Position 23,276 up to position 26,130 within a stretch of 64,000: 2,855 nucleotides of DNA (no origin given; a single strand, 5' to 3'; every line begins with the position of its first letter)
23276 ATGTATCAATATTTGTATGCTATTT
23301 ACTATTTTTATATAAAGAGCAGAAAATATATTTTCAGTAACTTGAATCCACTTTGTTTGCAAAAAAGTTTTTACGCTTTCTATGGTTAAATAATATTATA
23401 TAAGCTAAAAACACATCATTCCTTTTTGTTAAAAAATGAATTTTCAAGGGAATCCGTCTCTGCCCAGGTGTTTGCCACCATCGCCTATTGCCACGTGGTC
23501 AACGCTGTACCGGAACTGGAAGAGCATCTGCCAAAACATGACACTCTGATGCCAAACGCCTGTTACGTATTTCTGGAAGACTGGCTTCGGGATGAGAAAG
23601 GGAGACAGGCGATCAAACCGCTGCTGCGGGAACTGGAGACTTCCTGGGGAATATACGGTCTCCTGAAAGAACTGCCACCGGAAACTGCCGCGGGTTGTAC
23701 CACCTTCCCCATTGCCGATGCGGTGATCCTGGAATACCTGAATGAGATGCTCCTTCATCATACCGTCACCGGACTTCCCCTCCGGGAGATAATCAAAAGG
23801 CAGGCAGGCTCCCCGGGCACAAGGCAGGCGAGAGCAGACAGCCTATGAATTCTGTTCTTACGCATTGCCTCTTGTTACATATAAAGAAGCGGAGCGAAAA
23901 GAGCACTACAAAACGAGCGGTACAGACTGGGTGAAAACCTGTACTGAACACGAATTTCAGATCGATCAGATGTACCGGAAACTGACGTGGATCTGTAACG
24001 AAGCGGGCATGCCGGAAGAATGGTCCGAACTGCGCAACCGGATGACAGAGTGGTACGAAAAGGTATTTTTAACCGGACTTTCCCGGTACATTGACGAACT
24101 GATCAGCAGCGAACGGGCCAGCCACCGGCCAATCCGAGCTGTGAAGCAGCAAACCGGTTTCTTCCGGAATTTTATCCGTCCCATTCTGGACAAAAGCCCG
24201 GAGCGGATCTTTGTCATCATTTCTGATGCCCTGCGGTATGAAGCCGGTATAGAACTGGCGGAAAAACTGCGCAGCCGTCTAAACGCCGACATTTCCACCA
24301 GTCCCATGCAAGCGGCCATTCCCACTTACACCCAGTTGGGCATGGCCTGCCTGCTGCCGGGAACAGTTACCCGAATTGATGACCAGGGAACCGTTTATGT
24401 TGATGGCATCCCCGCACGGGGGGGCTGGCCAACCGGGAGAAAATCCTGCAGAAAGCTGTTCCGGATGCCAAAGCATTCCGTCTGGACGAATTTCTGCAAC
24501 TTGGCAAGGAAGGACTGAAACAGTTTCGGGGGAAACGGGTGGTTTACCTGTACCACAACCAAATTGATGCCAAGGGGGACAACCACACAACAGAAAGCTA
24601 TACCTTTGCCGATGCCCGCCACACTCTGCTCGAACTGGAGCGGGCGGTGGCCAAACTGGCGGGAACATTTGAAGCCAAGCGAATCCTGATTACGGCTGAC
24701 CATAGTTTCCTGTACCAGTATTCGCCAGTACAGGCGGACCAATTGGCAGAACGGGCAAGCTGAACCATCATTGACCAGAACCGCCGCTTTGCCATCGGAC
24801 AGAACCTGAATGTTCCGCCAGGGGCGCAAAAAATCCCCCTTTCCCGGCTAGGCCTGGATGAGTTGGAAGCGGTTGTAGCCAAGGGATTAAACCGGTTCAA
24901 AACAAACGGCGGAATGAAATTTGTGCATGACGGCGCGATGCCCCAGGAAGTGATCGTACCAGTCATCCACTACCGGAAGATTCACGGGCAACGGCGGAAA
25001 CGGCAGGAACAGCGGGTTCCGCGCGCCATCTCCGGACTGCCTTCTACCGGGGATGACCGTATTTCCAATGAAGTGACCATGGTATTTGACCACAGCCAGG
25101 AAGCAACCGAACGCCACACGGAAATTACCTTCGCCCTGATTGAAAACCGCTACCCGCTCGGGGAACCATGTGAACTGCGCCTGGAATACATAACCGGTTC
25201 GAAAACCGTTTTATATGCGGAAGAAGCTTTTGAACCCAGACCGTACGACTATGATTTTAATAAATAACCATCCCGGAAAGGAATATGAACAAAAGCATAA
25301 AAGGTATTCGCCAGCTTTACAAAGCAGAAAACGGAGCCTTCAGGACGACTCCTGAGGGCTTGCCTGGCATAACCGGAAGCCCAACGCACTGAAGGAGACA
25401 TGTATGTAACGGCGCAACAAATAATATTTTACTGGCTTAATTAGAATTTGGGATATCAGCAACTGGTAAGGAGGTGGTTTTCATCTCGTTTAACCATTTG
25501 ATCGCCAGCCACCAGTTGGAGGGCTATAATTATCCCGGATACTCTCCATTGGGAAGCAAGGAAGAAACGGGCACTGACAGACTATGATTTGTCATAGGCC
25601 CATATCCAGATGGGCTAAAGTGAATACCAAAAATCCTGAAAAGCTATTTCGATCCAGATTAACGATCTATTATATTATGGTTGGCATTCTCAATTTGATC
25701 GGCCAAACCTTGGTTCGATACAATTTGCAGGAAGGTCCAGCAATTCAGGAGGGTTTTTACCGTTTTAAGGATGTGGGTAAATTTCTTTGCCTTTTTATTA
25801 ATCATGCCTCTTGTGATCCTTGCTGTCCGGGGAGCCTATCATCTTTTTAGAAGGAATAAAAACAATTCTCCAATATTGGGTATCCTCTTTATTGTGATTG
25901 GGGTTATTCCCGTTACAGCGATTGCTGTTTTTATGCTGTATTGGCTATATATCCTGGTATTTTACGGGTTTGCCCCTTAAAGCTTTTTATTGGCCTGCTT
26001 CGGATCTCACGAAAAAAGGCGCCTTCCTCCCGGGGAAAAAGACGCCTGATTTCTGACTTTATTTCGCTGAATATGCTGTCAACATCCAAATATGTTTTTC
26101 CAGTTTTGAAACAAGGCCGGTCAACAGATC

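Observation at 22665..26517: Duplicated dps genes with near-identical 5' halves bracket a 3-kb GC-rich insert (mosaic paralogues, probable gene conversion or recombination scar)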

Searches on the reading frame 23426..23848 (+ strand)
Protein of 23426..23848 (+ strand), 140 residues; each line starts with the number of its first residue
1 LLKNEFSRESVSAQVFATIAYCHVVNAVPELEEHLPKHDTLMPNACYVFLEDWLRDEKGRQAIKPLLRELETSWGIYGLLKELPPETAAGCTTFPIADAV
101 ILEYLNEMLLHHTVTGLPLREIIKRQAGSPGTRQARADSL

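Call 8: search_protein_families(library=pfam, proteins=[window:23426-23848:+], max_evalue=0.01)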
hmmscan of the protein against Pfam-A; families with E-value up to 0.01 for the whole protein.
window:23426-23848:+ (140 aa): 0 families

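Call 27: search_protein_families(library=ncbifam, proteins=[window:23426-23848:+], max_evalue=0.01)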
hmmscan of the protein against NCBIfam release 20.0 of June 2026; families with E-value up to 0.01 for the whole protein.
window:23426-23848:+ (140 aa): 0 families

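Call 28: search_protein_families(library=padloc, proteins=[window:23426-23848:+], max_evalue=0.01)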
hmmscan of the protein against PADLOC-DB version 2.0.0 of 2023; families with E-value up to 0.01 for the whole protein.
window:23426-23848:+ (140 aa): 2 families
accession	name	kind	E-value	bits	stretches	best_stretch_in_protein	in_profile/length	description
PDLC02564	PglZ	-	1.7e-08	31.4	1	43-124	250-331/855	PglZ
PDLC02547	PglZ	-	0.00043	16.6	1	16-126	223-333/855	PglZ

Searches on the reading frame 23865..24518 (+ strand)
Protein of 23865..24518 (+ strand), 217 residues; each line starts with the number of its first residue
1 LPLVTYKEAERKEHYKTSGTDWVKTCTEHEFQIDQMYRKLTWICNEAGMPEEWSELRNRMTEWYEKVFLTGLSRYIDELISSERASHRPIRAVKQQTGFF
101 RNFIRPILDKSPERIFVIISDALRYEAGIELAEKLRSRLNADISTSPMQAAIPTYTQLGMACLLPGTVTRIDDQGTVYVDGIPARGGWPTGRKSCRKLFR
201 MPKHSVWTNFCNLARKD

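Call 8: search_protein_families(library=pfam, proteins=[window:23865-24518:+], max_evalue=0.01)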
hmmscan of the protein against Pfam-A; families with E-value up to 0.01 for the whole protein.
window:23865-24518:+ (217 aa): 1 family
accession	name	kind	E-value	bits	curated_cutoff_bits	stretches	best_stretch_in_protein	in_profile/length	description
PF08665.17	PglZ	-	1.1e-18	68.3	25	1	113-188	1-78/179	PglZ domain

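Call 21: find_homologous_proteins(query=window:23865-24518:+)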
Query window:23865-24518:+ (217 aa): 41 proteins with E <= 0.001 among 188 candidates.
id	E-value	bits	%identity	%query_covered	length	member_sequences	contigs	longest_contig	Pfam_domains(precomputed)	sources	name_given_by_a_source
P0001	1.9e-146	504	100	100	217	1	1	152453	PF08665.18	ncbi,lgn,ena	-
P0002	4.5e-28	117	71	36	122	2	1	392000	PF08665.18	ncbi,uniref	ncbi:PglZ domain-containing protein [Kroppenstedtia sanguinis]|uniref:PglZ domain-containing protein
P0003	1.4e-27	115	44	70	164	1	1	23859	PF08665.18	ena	-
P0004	1.1e-17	83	39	65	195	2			PF08665.18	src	-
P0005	1.9e-16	79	35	72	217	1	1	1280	PF08665.18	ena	-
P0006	2.0e-15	75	31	78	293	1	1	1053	PF01663.28,PF08665.18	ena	-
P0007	2.8e-15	75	34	72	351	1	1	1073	PF08665.18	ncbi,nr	ncbi:MAG TPA: BREX-1 system phosphatase PglZ type A, partial [Candidatus Cloacimonadota bacterium]|n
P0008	1.5e-14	72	31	78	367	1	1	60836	PF08665.18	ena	-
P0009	1.8e-14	72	53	37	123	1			PF08665.18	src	-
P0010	1.1e-13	70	33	80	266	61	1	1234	PF08665.18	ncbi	ncbi:BREX-1 system phosphatase PglZ type A, partial [Escherichia coli]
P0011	3.2e-13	68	48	42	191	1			PF08665.18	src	-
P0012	1.0e-12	66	47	40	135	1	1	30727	PF08665.18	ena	-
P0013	1.3e-12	66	45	42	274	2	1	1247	PF08665.18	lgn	-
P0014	2.7e-12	65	43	42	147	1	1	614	PF08665.18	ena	-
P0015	9.9e-12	63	53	35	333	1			PF08665.18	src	-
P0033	1.7e-8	53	32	61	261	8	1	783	PF08665.18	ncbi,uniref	ncbi:TIGR02687 family protein, partial [Vibrio parahaemolyticus]|uniref:BREX-1 system phosphatase Pg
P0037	1.8e-7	49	34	51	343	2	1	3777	PF08665.18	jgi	jgi:uncharacterized protein (TIGR02687 family)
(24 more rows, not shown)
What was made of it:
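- Tried and rejected: The protein search with the 217-aa fragment returned mostly partial proteins (call 21).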

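Call 24: find_encoding_contigs(protein=P0002, flank=10000, max_places=4)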
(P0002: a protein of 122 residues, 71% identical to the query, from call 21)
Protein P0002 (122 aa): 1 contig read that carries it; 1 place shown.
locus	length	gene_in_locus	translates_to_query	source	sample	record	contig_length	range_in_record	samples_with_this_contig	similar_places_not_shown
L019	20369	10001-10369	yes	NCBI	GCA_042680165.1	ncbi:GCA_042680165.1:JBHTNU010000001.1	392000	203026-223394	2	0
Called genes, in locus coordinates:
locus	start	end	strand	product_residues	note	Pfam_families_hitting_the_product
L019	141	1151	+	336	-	PF00296:Bac_luciferase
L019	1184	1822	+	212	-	PF01073:3Beta_HSD, PF01370:Epimerase, PF05368:NmrA, PF13460:NAD_binding_10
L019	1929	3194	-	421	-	PF03611:EIIC-GAT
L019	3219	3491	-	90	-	PF02302:PTS_IIB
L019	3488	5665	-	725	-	PF05043:Mga (faint), PF08220:HTH_DeoR (weak), PF08279:HTH_11 (weak), PF08280:HTH_Mga (faint), PF09182:PuR_N (faint), PF00874:PRD, PF00359:PTS_EIIA_2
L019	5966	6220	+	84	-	-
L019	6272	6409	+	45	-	-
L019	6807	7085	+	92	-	-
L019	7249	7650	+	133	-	-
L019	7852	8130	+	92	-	PF04014:MazE_antitoxin, PF15937:PrlF_antitoxin (weak)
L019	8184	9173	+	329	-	-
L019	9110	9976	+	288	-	-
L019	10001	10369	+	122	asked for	PF08665:PglZ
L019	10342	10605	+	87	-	PF08665:PglZ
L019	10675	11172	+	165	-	PF08665:PglZ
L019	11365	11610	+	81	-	-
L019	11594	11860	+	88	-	PF05016:ParE_toxin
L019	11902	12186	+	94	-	-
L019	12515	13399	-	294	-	PF00126:HTH_1, PF03466:LysR_substrate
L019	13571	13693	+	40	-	PF28215:Symport_access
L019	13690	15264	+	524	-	PF00474:SSF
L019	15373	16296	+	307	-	PF00701:DHDPS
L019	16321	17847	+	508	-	PF00171:Aldedh, PF07368:DUF1487 (weak)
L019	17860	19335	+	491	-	PF11794:HpaB_N, PF03241:HpaB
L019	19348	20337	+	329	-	PF13669:Glyoxalase_4 (faint), PF22677:Ble-like_N (faint), PF22247:Diox-like_N (faint), PF00903:Glyoxalase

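Call 27: search_protein_families(library=ncbifam, proteins=[window:23865-24518:+], max_evalue=0.01)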
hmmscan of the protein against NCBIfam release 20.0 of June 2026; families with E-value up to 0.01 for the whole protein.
window:23865-24518:+ (217 aa): 5 families
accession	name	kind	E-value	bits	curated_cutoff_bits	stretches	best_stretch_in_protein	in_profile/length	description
TIGR02687.1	TIGR02687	equivalog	7.3e-35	120.2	270.35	1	19-186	361-532/844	BREX-1 system phosphatase PglZ type A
NF033443.1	BREX_PglZ_6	exception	1.5e-05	23.5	400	1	91-165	457-529/958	BREX-6 system phosphatase PglZ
NF033444.1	BREX_PglZ_5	exception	4.1e-05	21.8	250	1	110-172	451-514/704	BREX-5 system phosphatase PglZ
NF033450.1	BREX_PglZ_1_B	equivalog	0.002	16.3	400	1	114-165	438-488/675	BREX-1 system phosphatase PglZ type B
NF033446.0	BREX_PglZ_2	exception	0.0032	15.8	200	1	99-170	459-534/890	BREX-2 system phosphatase PglZ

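Call 28: search_protein_families(library=padloc, proteins=[window:23865-24518:+], max_evalue=0.01)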
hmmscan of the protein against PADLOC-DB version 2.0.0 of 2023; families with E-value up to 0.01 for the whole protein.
window:23865-24518:+ (217 aa): 9 families
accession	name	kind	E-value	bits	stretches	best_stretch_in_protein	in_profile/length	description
PDLC02564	PglZ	-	2.1e-46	156.8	1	6-184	358-535/855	PglZ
PDLC02547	PglZ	-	1.9e-37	126.9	1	13-186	368-544/855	PglZ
PDLC02557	PglZ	-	8.2e-21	71.9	1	25-184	367-520/834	PglZ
PDLC02563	PglZ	-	8.5e-17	58.7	1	20-184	365-522/831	PglZ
PDLC02551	PglZ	-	1.8e-13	47.5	1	89-185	433-538/856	PglZ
PDLC02561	PglZ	-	7.2e-12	42.2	1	79-168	429-516/840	PglZ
PDLC02553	PglZ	-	1.8e-10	37.7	1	56-181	426-549/868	PglZ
PDLC02559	PglZ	-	3.6e-09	33.4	1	29-168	399-527/860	PglZ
PDLC02548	PglZ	-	5.2e-06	23.1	1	91-165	460-532/961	PglZ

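Call 57: search_protein_families(library=padloc, proteins=[L019:8184-9173:+, L019:9110-9976:+], max_evalue=0.01)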
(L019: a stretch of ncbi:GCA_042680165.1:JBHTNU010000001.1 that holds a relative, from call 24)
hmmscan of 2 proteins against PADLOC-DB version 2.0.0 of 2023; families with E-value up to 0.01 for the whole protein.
L019:8184-9173:+ (329 aa): 4 families
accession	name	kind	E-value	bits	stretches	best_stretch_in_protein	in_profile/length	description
PDLC02564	PglZ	-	2.6e-34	116.8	1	152-289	6-139/855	PglZ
PDLC02547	PglZ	-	4.7e-27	92.5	1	171-283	17-126/855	PglZ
PDLC02563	PglZ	-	7.5e-17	58.9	1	173-289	23-138/831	PglZ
PDLC02557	PglZ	-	3.1e-14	50.2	1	170-280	13-119/834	PglZ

L019:9110-9976:+ (288 aa): 4 families
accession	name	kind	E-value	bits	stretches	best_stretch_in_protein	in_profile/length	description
PDLC02564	PglZ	-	4.8e-39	132.4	1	2-287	161-445/855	PglZ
PDLC02547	PglZ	-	4.3e-26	89.4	1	3-287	155-449/855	PglZ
PDLC02563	PglZ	-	5e-10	36.3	1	25-241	179-392/831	PglZ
PDLC02557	PglZ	-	9.6e-06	22.1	1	11-240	159-388/834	PglZ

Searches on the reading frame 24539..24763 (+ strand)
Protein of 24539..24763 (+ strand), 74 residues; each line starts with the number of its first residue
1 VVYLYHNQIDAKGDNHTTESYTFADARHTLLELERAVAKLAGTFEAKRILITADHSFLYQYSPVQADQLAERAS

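Call 8: search_protein_families(library=pfam, proteins=[window:24539-24763:+], max_evalue=0.01)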
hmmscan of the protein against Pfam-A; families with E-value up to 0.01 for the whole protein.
window:24539-24763:+ (74 aa): 1 family
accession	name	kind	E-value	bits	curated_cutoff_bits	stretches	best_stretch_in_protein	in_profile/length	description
PF08665.17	PglZ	-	1.5e-14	54.8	25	1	1-63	116-178/179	PglZ domain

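Call 27: search_protein_families(library=ncbifam, proteins=[window:24539-24763:+], max_evalue=0.01)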
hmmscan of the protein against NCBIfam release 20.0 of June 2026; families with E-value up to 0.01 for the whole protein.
window:24539-24763:+ (74 aa): 1 family
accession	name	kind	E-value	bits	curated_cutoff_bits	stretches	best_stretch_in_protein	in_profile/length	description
TIGR02687.1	TIGR02687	equivalog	1.3e-18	66.4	270.35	1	2-67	573-638/844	BREX-1 system phosphatase PglZ type A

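Call 28: search_protein_families(library=padloc, proteins=[window:24539-24763:+], max_evalue=0.01)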
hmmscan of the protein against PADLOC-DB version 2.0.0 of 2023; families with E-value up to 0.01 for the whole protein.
window:24539-24763:+ (74 aa): 7 families
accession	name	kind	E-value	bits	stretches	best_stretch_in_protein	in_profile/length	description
PDLC02564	PglZ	-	6.2e-22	75.8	1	1-71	577-647/855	PglZ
PDLC02547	PglZ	-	3.5e-21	73.1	1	1-68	582-649/855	PglZ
PDLC02563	PglZ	-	3.9e-15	53.2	1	2-66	565-628/831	PglZ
PDLC02553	PglZ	-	2.2e-12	44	1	1-63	593-655/868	PglZ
PDLC02557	PglZ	-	8.6e-09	32.2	1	1-68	562-628/834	PglZ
PDLC02551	PglZ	-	1.1e-06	25.1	1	4-61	577-633/856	PglZ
PDLC02559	PglZ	-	0.0021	14.3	1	6-60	595-648/860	PglZ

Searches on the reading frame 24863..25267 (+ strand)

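Call 8: search_protein_families(library=pfam, proteins=[window:24863-25267:+], max_evalue=0.01)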
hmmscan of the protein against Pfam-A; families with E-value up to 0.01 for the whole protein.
window:24863-25267:+ (134 aa): 0 families

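Call 27: search_protein_families(library=ncbifam, proteins=[window:24863-25267:+], max_evalue=0.01)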
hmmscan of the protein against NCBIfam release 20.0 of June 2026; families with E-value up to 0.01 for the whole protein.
window:24863-25267:+ (134 aa): 1 family
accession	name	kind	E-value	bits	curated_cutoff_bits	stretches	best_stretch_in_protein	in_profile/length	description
TIGR02687.1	TIGR02687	equivalog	1.4e-15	56.4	270.35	1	2-51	687-737/844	BREX-1 system phosphatase PglZ type A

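Call 28: search_protein_families(library=padloc, proteins=[window:24863-25267:+], max_evalue=0.01)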
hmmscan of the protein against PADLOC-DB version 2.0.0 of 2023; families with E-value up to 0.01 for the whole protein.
window:24863-25267:+ (134 aa): 7 families
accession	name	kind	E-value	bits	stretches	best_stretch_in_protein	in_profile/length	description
PDLC02564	PglZ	-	1.4e-17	61.4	2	2-52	688-739/855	PglZ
PDLC02547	PglZ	-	7.5e-17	58.8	2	1-47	694-740/855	PglZ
PDLC02553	PglZ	-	4.4e-05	19.8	1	4-38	712-747/868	PglZ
PDLC02563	PglZ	-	5e-05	19.8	1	9-39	682-713/831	PglZ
PDLC02545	PglZ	-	5.3e-05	19.8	1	5-39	603-637/750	PglZ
PDLC02551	PglZ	-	0.0017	14.5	1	5-49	694-739/856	PglZ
PDLC02559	PglZ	-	0.0087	12.3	1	7-68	704-763/860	PglZ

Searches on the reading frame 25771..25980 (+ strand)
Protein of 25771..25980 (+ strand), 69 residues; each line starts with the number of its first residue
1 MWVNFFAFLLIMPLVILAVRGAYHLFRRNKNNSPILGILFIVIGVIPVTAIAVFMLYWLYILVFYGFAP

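Call 8: search_protein_families(library=pfam, proteins=[window:25771-25980:+], max_evalue=0.01)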
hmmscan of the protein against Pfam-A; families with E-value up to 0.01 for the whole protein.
window:25771-25980:+ (69 aa): 0 families

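Call 27: search_protein_families(library=ncbifam, proteins=[window:25771-25980:+], max_evalue=0.01)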
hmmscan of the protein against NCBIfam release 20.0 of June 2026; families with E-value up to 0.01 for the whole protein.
window:25771-25980:+ (69 aa): 1 family
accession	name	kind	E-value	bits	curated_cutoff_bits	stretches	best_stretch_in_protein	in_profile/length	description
NF040511.1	membrane_GPGG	equivalog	0.00076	19.4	33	1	7-45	2-36/47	GPGG-motif small membrane protein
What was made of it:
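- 25771..25980 (+): Small two-helix membrane ORF (69 aa; a public gene call uses the 58-aa version starting at residue 12). It is an orphan and its coding status is uncertain. Call 27: weak sub-threshold hit to the GPGG-motif small membrane protein family (19 bits against a 33-bit cut-off).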

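Call 28: search_protein_families(library=padloc, proteins=[window:25771-25980:+], max_evalue=0.01)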
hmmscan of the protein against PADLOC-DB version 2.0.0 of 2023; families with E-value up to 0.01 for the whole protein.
window:25771-25980:+ (69 aa): 0 families

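Call 55: search_protein_representatives(protein=window:25771-25977:+)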
Query: 69 residues. Proteins with E-value up to 0.001 (for the whole library): 2; up to 1e-10: 1; up to 1e-30: 0. The best 2 are listed.
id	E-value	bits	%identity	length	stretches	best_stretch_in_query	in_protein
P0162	6.1e-29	115.5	100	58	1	12-69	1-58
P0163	7.6e-10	55.1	49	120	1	2-69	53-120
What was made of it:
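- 25771..25980 (+): Call 55: an exhaustive search of 1.84 billion representatives found only itself and one protein at 49% identity.
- Tried and rejected: It is essentially an orphan (call 55).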
